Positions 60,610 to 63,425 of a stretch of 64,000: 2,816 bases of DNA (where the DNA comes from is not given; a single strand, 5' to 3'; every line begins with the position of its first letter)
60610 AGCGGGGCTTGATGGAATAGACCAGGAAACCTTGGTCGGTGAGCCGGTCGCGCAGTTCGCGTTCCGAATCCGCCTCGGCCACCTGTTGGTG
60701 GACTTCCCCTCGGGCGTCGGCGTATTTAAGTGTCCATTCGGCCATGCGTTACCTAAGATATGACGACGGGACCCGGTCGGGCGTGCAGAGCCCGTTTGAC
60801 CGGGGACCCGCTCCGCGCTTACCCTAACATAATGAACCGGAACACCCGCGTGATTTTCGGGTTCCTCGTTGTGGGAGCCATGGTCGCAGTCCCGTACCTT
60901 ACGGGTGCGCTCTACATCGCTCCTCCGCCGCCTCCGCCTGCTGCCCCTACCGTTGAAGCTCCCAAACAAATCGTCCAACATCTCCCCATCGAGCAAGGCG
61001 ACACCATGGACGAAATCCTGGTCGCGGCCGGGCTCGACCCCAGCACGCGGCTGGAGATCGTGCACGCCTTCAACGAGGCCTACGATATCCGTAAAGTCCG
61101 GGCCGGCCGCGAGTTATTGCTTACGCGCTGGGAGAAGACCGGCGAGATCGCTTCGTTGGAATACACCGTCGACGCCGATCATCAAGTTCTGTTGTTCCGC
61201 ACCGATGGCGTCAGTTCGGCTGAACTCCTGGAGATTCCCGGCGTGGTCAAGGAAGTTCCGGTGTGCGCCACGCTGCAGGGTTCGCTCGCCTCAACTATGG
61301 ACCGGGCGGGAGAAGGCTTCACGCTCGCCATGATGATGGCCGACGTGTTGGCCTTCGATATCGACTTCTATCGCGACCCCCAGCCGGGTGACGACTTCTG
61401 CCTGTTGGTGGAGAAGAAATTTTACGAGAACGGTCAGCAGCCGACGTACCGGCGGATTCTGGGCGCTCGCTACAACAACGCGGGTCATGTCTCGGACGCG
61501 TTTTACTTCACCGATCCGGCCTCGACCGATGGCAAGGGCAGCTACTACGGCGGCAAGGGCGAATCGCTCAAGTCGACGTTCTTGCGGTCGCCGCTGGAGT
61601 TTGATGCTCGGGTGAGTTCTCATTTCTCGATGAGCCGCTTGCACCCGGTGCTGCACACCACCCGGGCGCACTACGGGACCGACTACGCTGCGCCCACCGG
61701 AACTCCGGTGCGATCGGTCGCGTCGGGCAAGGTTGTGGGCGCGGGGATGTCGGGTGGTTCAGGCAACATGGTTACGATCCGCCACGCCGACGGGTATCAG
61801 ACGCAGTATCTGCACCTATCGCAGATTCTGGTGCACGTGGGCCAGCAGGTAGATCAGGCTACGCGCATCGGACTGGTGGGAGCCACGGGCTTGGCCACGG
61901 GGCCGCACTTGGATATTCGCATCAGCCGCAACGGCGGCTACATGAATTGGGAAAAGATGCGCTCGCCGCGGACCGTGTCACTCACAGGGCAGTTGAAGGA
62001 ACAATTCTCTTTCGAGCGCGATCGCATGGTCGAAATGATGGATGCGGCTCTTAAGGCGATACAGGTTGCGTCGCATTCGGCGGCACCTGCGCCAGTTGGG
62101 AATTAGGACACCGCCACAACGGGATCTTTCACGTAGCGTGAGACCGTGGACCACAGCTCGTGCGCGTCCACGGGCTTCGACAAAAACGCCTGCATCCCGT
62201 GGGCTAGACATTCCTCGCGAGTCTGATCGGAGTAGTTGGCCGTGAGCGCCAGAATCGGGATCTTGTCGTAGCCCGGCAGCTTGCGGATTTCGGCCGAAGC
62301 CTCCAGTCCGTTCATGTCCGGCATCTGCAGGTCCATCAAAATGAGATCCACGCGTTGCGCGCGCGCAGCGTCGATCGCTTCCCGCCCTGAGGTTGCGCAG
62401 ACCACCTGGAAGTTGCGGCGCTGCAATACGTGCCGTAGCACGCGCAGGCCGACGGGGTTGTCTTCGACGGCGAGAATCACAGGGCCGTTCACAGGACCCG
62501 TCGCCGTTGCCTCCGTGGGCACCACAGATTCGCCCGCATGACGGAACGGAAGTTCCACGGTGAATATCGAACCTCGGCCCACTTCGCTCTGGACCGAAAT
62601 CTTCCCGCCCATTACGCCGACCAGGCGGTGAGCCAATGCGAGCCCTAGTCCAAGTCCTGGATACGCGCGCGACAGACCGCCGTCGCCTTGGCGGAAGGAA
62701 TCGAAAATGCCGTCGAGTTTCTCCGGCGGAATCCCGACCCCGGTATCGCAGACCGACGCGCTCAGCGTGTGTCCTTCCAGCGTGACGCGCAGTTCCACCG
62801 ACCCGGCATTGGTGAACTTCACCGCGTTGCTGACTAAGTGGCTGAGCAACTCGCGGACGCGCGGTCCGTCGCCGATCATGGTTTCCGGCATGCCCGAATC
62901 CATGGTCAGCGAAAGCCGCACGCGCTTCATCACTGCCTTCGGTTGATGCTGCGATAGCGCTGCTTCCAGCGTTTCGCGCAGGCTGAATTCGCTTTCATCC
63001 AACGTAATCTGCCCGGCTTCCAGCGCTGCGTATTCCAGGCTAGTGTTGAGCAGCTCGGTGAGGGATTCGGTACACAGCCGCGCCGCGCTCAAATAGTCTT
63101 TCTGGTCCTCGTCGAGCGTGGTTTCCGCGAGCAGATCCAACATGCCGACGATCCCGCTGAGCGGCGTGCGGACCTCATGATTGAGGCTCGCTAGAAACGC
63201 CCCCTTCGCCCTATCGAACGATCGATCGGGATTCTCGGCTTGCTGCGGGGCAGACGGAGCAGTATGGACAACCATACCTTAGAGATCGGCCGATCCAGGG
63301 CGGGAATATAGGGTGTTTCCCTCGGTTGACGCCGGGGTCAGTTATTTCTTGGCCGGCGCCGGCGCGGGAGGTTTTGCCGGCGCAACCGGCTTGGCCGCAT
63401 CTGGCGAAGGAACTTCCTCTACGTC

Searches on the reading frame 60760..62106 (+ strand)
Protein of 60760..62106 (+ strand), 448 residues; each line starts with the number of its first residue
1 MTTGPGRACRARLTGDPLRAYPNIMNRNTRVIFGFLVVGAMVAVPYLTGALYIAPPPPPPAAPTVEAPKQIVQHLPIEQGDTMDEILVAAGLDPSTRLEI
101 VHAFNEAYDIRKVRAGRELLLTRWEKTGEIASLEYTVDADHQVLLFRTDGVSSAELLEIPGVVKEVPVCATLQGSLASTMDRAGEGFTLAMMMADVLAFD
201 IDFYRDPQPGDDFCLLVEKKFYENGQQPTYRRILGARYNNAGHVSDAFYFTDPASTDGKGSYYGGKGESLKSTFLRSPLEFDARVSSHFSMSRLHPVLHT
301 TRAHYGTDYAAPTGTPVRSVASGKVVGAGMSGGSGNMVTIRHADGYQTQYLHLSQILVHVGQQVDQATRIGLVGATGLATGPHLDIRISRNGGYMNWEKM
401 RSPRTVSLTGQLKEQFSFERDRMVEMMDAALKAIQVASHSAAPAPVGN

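Call 3: search_protein_families(library=pfam, proteins=[window:60760-62106:+], max_evalue=0.01)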
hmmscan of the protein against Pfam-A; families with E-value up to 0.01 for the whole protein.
window:60760-62106:+ (448 aa): 2 families
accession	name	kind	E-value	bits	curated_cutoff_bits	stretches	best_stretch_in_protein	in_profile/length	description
PF01551.29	Peptidase_M23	-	9.9e-30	103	28.7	1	303-396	2-95/96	Peptidase family M23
PF19425.4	Csd3_N2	-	2.1e-08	34.6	27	1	168-290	9-121/122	Csd3 second domain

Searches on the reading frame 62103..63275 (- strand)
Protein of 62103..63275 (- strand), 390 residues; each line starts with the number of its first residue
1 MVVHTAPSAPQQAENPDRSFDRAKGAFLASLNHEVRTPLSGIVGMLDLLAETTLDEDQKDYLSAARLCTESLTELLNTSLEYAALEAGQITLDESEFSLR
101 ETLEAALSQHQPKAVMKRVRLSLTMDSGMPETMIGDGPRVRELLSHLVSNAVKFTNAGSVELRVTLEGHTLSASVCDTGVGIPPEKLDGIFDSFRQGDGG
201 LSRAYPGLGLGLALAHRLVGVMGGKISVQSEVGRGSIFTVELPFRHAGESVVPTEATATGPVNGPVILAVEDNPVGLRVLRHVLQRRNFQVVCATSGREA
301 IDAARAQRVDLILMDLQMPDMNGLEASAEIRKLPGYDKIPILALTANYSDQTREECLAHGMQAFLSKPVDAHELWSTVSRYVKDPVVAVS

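Call 9: search_protein_families(library=pfam, proteins=[window:62103-63275:-], max_evalue=0.0001)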
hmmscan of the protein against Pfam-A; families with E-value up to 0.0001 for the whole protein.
window:62103-63275:- (390 aa): 3 families
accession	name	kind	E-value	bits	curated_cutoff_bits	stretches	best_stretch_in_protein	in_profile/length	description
PF00072.30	Response_reg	-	3.1e-28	98.6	30.2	1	267-378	1-110/111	Response regulator receiver domain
PF02518.31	HATPase_c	-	2e-26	93.1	26.4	1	135-245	1-110/111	Histidine kinase-, DNA gyrase B-, and HSP90-like ATPase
PF00512.31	HisKA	-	1.5e-16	60.6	26.9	1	23-88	1-66/66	His Kinase A (phospho-acceptor) domain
